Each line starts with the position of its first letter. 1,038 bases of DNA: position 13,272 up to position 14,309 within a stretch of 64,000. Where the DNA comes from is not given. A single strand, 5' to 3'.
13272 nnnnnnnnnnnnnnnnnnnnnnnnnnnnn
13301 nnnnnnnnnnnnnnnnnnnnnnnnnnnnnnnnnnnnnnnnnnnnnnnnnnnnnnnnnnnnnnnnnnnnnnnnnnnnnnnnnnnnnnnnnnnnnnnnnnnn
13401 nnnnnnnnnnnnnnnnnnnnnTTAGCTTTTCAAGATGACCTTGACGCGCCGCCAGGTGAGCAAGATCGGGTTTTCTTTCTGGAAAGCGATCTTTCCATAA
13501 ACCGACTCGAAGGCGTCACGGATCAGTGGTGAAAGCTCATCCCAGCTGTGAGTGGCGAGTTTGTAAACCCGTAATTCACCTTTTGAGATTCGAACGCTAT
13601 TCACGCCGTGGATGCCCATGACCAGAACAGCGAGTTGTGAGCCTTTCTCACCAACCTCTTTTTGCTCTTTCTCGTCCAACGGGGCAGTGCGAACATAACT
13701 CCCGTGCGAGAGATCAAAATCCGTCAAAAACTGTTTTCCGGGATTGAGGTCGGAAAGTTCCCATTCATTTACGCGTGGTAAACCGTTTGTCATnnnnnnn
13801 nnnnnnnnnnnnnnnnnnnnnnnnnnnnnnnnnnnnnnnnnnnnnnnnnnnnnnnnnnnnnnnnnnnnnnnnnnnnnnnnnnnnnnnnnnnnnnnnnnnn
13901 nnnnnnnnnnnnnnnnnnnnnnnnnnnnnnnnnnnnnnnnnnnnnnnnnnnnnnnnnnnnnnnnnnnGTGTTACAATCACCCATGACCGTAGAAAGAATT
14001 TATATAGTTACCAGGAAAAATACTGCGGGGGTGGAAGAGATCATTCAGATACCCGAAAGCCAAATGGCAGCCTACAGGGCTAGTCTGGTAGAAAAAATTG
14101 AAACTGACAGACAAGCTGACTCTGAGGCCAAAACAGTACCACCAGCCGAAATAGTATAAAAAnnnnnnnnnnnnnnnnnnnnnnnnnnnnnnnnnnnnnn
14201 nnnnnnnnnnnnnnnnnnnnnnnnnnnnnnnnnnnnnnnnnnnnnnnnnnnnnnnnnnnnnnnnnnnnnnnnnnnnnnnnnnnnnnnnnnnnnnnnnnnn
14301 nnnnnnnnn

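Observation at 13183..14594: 1.4-kb insertion splitting the universally adjacent rpsJ and rplC, with a 142-aa ORF translationally coupled to S10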

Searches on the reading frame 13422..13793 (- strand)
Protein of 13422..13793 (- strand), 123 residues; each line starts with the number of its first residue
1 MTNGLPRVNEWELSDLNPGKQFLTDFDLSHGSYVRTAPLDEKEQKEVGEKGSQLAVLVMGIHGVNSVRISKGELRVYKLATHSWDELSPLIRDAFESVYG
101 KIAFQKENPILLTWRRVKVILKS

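Call 6: search_protein_families(library=pfam, proteins=[window:13422-13793:-], max_evalue=1)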
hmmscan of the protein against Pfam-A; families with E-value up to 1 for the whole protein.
window:13422-13793:- (123 aa): 1 family
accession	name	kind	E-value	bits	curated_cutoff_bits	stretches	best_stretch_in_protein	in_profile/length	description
PF08712.16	Nfu_N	-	0.00052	20.4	27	1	43-98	30-84/88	Scaffold protein Nfu/NifU N terminal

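Call 7: search_protein_families(library=ncbifam, proteins=[window:13422-13793:-], max_evalue=1)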
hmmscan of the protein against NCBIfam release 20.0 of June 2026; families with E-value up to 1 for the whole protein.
window:13422-13793:- (123 aa): 0 families

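Call 8: search_protein_families(library=padloc, proteins=[window:13422-13793:-], max_evalue=1)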
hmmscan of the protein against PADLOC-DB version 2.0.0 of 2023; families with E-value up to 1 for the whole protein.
window:13422-13793:- (123 aa): 0 families

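Call 9: search_protein_families(library=phrogs, proteins=[window:13422-13793:-], max_evalue=1)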
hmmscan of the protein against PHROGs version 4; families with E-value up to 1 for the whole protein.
window:13422-13793:- (123 aa): 0 families

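Call 12: find_homologous_proteins(query=window:13422-13793:-)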
Query window:13422-13793:- (123 aa): 1 proteins with E <= 0.001 among 3 candidates.
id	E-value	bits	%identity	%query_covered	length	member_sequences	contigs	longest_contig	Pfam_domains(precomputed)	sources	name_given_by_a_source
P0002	3.1e-75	268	100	100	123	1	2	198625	-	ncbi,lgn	-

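Call 34: find_homologous_proteins(query=A4, max_evalue=0.01)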
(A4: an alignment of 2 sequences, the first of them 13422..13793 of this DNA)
Query A4 (2 sequences) (123 aa, profile of the alignment): 9 proteins with E <= 0.01 among 178 candidates.
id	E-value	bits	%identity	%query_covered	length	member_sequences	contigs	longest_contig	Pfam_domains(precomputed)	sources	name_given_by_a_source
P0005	9.7e-68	244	43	98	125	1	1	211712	PF08712.17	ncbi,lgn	-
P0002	3.5e-65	236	100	100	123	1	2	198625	-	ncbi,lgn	-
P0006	3.4e-40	155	58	95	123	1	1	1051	-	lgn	-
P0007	3.5e-40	155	56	95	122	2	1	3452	-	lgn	-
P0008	5.9e-40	154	38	93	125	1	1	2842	PF08712.17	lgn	-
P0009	3.2e-39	152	56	93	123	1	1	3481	-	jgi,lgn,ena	-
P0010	6.7e-39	151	57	95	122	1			-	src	-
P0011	1.2e-37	147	54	95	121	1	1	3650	-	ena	-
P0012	1.7e-37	146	54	95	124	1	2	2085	-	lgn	-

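Call 36: find_encoding_contigs(protein=P0009, flank=5000, max_places=4)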
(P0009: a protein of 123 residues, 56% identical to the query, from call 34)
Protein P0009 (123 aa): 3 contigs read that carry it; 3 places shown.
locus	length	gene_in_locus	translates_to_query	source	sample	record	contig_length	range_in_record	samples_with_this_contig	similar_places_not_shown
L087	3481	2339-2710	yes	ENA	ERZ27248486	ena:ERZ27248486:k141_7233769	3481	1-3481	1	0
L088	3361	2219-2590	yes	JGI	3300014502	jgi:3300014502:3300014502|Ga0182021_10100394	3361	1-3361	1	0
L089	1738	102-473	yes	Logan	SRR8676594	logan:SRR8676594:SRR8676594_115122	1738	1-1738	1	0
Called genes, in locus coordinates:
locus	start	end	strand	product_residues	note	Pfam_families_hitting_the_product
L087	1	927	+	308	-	?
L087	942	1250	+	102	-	PF00338:Ribosomal_S10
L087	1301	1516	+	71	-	-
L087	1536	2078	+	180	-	PF00300:His_Phos_1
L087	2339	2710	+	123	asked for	-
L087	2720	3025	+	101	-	PF08712:Nfu_N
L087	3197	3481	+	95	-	?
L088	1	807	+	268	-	?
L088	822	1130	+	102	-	PF00338:Ribosomal_S10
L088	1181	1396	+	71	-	-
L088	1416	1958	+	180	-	PF00300:His_Phos_1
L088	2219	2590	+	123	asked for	-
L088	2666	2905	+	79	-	PF08712:Nfu_N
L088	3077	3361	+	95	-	?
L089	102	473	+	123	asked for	-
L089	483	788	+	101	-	PF08712:Nfu_N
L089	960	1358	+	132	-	-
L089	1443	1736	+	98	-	?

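Call 37: find_encoding_contigs(protein=P0011, flank=5000, max_places=4)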
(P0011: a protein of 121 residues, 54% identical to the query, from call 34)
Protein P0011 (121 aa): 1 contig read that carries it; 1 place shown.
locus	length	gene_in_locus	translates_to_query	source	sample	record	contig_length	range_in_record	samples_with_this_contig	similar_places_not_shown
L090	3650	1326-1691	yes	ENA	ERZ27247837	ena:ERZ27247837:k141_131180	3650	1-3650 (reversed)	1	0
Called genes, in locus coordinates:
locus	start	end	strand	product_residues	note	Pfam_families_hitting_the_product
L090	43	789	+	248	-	-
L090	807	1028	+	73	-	-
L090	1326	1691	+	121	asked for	-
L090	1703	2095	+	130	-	-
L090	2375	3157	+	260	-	PF00297:Ribosomal_L3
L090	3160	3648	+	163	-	?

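Call 38: find_encoding_contigs(protein=P0007, flank=5000, max_places=4)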
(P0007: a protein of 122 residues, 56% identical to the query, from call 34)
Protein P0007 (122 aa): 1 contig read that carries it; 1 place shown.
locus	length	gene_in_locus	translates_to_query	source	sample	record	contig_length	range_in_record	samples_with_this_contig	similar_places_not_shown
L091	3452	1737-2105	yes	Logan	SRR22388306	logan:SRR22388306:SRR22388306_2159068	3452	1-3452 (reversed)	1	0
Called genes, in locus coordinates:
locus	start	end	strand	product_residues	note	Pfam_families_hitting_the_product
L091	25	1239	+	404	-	-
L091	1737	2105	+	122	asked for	-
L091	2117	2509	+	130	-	-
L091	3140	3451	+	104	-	?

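Call 39: find_encoding_contigs(protein=P0008, flank=5000, max_places=4)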
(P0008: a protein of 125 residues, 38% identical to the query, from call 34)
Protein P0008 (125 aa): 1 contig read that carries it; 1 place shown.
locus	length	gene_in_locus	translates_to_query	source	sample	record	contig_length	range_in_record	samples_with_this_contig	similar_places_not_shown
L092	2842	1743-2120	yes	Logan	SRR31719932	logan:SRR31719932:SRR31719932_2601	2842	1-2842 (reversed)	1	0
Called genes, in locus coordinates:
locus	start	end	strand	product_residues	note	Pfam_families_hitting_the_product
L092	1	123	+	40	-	?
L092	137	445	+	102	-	PF00338:Ribosomal_S10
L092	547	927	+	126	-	-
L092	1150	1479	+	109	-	-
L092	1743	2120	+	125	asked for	PF08712:Nfu_N (weak)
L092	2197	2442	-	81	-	-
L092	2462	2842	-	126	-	?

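Call 45: search_protein_families(library=pfam, proteins=[L090:1703-2095:+, L090:43-789:+, L090:807-1028:+, L092:547-927:+, L092:1150-1479:+, L087:1301-1516:+, L087:2720-3025:+], max_evalue=0.1)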
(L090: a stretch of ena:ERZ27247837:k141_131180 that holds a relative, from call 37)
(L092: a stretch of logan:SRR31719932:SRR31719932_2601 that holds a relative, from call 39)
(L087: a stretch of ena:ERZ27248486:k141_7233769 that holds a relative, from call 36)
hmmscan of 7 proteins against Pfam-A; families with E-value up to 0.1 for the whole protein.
L090:1703-2095:+ (130 aa): 0 families

L090:43-789:+ (248 aa): 0 families

L090:807-1028:+ (73 aa): 0 families

L092:547-927:+ (126 aa): 0 families

L092:1150-1479:+ (109 aa): 0 families

L087:1301-1516:+ (71 aa): 1 family
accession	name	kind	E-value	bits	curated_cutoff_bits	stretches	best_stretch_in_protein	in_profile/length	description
PF18345.7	zf_CCCH_4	-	0.075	13.6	29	0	9-22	5-18/19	Zinc finger domain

L087:2720-3025:+ (101 aa): 1 family
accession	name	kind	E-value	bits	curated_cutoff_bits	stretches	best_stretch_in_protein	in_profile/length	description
PF08712.16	Nfu_N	-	2.6e-08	34.2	27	1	43-91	36-84/88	Scaffold protein Nfu/NifU N terminal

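Call 47: predict_structure(alignment_id=A5)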
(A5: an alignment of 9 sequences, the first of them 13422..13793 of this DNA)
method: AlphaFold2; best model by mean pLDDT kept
length: 123 residues; sequences in the alignment: 9
mean_pLDDT: 86.9   pTM: 0.79
mean pLDDT of the five models: 86.9, 85.5, 85.1, 85.0, 84.0
residues with pLDDT >= 90: 83; 70-90: 18; 50-70: 20; < 50: 2
segments of 3 or more residues with pLDDT < 50: none
pLDDT, mean of each block of 10 residues (from residue 1): 78 72 94 92 94 97 96 93 92 97 80 65 59
secondary structure, 60 per line:
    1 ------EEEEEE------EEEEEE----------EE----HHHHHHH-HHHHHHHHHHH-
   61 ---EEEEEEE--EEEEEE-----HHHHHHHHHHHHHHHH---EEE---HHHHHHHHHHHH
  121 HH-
elements in order: E7-12 E19-24 H41-47 H49-59 E64-70 E73-78 H84-99 E103-105 H109-122

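Call 49: search_solved_structures(query=A5, max_evalue=1, show_alignments=2)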
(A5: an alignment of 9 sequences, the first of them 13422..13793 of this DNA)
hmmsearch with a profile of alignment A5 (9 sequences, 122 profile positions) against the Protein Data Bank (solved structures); distinct sequences matched with E-value up to 1: 3.
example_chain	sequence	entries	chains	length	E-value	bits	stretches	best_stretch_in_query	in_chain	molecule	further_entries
2ltl_A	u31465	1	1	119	0.035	17.6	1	19-101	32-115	NifU-like protein, mitochondrial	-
2vd2_A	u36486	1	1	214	0.072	16.6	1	33-97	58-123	ATP PHOSPHORIBOSYLTRANSFERASE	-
2k1h_A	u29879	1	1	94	0.37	14.3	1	52-95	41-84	Uncharacterized protein SeR13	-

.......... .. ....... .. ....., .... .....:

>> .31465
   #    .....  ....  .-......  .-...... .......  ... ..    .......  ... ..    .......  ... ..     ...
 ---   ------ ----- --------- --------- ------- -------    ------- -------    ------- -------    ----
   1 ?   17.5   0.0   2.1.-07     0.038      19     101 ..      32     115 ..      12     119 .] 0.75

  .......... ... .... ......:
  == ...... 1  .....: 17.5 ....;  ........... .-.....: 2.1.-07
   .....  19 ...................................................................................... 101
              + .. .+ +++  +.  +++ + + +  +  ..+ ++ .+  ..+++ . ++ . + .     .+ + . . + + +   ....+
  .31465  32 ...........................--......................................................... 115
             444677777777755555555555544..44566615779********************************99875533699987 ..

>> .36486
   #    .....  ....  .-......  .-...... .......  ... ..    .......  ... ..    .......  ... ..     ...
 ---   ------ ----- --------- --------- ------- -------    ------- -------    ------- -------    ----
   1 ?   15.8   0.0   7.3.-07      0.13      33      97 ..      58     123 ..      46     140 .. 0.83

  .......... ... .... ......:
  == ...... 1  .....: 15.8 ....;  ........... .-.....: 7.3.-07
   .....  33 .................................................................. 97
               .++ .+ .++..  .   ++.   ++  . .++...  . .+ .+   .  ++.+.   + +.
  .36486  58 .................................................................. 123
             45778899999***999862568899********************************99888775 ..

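Call 50: fold_search(model_id=the predicted structure, library=pdb)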
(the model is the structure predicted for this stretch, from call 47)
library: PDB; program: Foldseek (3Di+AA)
matches with E <= 10: 663; with E <= 0.001: 2
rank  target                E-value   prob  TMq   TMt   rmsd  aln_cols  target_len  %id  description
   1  2ltl_MODEL_1_A        1.7e-04  1.00  0.52  0.54   7.3       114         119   18  Solution NMR Structure of NifU-like protein from Saccharomyces cerevisiae, Northeast Structural Genomics Conso (released 2012-07-25)
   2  2ffm                  3.3e-04  1.00  0.51  0.72   3.0        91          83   14  X-Ray Crystal Structure of Protein SAV1430 from Staphylococcus aureus. Northeast Structural Genomics Consortium Target Z (released 2005-12-27)
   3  2k1h_MODEL_1_A        1.9e-03  0.98  0.38  0.49   4.8        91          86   19  Solution NMR structure of SeR13 from Staphylococcus epidermidis. Northeast Structural Genomics Consortium targ (released 2008-03-18)
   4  2ltm_MODEL_1_A        2.7e-03  1.00  0.49  0.56   6.7       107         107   18  Solution NMR Structure of NFU1 Iron-Sulfur Cluster Scaffold Homolog from Homo sapiens, Northeast Structural Ge (released 2012-07-25)
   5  1pqx_MODEL_1_A        4.8e-03  1.00  0.47  0.62   3.8        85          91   14  Solution NMR Structure of Staphylococcus aureus protein SAV1430. Northeast Structural Genomics Consortium Targ (released 2004-09-07)
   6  6ff1                  3.1e-02  0.92  0.30  0.48   6.2        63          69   24  CsoZ metallochaperone (released 2019-01-30)
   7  2idl_B                3.4e-02  0.28  0.29  0.30   8.8       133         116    9  Crystal Structure of Conserved Protein of Unknown Function from Streptococcus pneumoniae (released 2006-10-17)
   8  5z9n                  4.6e-02  0.30  0.31  0.23   8.7       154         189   10  S.aureus GyrB ATPase domain in complex with 4,6-dichloro-2-(methylthio)pyrimidine (released 2018-12-12)
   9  3opd_A                5.3e-02  0.35  0.34  0.24   8.7       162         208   10  Crystal Structure of the N-terminal domain of an HSP90 from Trypanosoma Brucei, Tb10.26.1080 in the presence of a benz (released 2010-10-13)
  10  8him_K                6.0e-02  0.85  0.42  0.47  16.7       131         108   10  A cryo-EM structure of B. oleracea RNA polymerase V elongation complex at 2.73 Angstrom (released 2023-03-22)
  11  1fvq                  6.9e-02  0.89  0.32  0.50   5.9        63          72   14  SOLUTION STRUCTURE OF THE YEAST COPPER TRANSPORTER DOMAIN CCC2A IN THE APO AND CU(I) LOADED STATES (released 2001-03-14)
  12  7lbm_K                1.1e-01  0.72  0.40  0.42  16.1       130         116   12  Structure of the human Mediator-bound transcription pre-initiation complex (released 2021-03-24)
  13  8hil_K                1.1e-01  0.69  0.40  0.45  16.9       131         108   10  A cryo-EM structure of B. oleracea RNA polymerase V at 3.57 Angstrom (released 2023-03-22)
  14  8qsz_K                1.2e-01  0.72  0.39  0.41  15.5       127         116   16  Structure of s. pombe RNA polymerase II in complex with DSIF and Rat1/Rai1 (released 2024-10-23)
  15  2idl_A                1.3e-01  0.30  0.33  0.35   7.7       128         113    6  Crystal Structure of Conserved Protein of Unknown Function from Streptococcus pneumoniae (released 2006-10-17)
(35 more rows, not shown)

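Call 62: find_related_loci(query=A5, collection=viral_contigs, flank=6000)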
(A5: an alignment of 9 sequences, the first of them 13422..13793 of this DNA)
Query A5 (123 aa) in viral_contigs; peptide patterns used: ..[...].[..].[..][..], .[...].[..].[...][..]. (x = any residue, [..] = any of these).
82 stretches matched a pattern, but none encodes a relative of the query by tblastn (E <= 1e-3).

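Call 64: find_related_loci(query=A5, collection=metagenome_contigs, flank=6000)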
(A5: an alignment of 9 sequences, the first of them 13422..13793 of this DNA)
Query A5 (123 aa) in metagenome_contigs; peptide patterns used: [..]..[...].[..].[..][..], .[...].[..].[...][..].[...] (x = any residue, [..] = any of these).
330 stretches matched a pattern; 1 encode a relative of the query (tblastn E <= 1e-3); 1 distinct loci.
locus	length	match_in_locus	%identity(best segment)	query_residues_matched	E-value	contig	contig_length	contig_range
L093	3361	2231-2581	56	7-121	3e-39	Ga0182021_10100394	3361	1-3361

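Call 67: find_encoding_contigs(protein=P0012, flank=5000, max_places=3)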
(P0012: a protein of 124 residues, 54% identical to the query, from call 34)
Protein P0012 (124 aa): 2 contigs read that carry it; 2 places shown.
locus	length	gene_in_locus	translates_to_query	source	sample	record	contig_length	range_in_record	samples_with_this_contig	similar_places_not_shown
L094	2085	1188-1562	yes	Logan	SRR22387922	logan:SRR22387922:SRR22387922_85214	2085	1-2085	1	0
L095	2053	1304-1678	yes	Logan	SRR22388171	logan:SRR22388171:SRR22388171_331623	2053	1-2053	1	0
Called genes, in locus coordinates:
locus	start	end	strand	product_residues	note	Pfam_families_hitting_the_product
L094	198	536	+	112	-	-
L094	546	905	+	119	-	PF25535:DUF7919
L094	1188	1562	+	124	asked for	-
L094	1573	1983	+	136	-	-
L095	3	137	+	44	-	?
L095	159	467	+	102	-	PF00338:Ribosomal_S10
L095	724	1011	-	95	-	-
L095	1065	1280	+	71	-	-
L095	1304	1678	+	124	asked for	-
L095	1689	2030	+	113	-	-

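Call 68: find_encoding_contigs(protein=P0006, flank=5000, max_places=3)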
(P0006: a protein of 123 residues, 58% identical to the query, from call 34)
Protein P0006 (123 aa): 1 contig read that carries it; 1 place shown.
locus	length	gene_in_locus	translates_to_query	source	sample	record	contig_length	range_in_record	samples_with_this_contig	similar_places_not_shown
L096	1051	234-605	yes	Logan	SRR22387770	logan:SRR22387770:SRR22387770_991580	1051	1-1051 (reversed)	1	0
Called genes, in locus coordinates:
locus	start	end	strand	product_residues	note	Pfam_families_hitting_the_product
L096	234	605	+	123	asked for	-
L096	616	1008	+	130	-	-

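Call 98: search_protein_families(library=pfam, proteins=[L094:198-536:+, L094:546-905:+, L094:1573-1983:+, L095:1065-1280:+], max_evalue=0.01)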
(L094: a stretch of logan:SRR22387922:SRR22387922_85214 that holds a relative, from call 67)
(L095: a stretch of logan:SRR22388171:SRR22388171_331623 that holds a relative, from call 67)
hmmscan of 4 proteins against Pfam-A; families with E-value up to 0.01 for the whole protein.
L094:198-536:+ (112 aa): 0 families

L094:546-905:+ (119 aa): 1 family
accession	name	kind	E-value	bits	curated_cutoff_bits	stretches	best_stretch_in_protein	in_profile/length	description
PF25535.1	DUF7919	-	3.2e-15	56.9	27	1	2-59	59-126/126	Domain of unknown function (DUF7919)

L094:1573-1983:+ (136 aa): 0 families

L095:1065-1280:+ (71 aa): 0 families

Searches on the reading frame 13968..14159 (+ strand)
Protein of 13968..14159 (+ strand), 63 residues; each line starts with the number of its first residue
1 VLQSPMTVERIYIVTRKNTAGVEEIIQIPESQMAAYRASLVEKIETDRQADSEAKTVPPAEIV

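Call 6: search_protein_families(library=pfam, proteins=[window:13968-14159:+], max_evalue=1)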
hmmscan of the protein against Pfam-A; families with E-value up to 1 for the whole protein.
window:13968-14159:+ (63 aa): 0 families

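Call 7: search_protein_families(library=ncbifam, proteins=[window:13968-14159:+], max_evalue=1)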
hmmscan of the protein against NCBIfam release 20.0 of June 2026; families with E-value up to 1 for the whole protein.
window:13968-14159:+ (63 aa): 0 families

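Call 8: search_protein_families(library=padloc, proteins=[window:13968-14159:+], max_evalue=1)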
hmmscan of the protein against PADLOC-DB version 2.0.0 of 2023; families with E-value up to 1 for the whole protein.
window:13968-14159:+ (63 aa): 0 families

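Call 9: search_protein_families(library=phrogs, proteins=[window:13968-14159:+], max_evalue=1)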
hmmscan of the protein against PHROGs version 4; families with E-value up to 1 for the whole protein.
window:13968-14159:+ (63 aa): 1 family
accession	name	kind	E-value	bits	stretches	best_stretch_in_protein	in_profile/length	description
phrog_15873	-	unknown function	0.054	13.6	1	18-57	3-42/278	-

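Call 81: list_cluster_members(proteins=[P0001, P0002, P0005, window:13983-14159:+])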
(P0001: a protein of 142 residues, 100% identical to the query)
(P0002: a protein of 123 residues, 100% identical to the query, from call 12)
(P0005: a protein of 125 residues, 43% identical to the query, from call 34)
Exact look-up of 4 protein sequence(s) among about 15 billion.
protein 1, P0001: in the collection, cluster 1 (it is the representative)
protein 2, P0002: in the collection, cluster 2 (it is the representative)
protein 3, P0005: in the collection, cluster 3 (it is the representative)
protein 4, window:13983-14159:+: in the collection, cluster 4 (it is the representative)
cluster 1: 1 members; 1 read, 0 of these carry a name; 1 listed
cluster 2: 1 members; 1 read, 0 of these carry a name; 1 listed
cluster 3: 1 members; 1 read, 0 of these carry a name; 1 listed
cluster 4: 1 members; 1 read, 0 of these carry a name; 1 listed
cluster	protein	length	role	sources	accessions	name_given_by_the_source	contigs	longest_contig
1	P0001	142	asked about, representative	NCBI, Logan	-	-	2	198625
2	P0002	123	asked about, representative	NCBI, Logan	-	-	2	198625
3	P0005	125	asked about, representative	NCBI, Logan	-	-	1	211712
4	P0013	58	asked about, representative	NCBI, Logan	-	-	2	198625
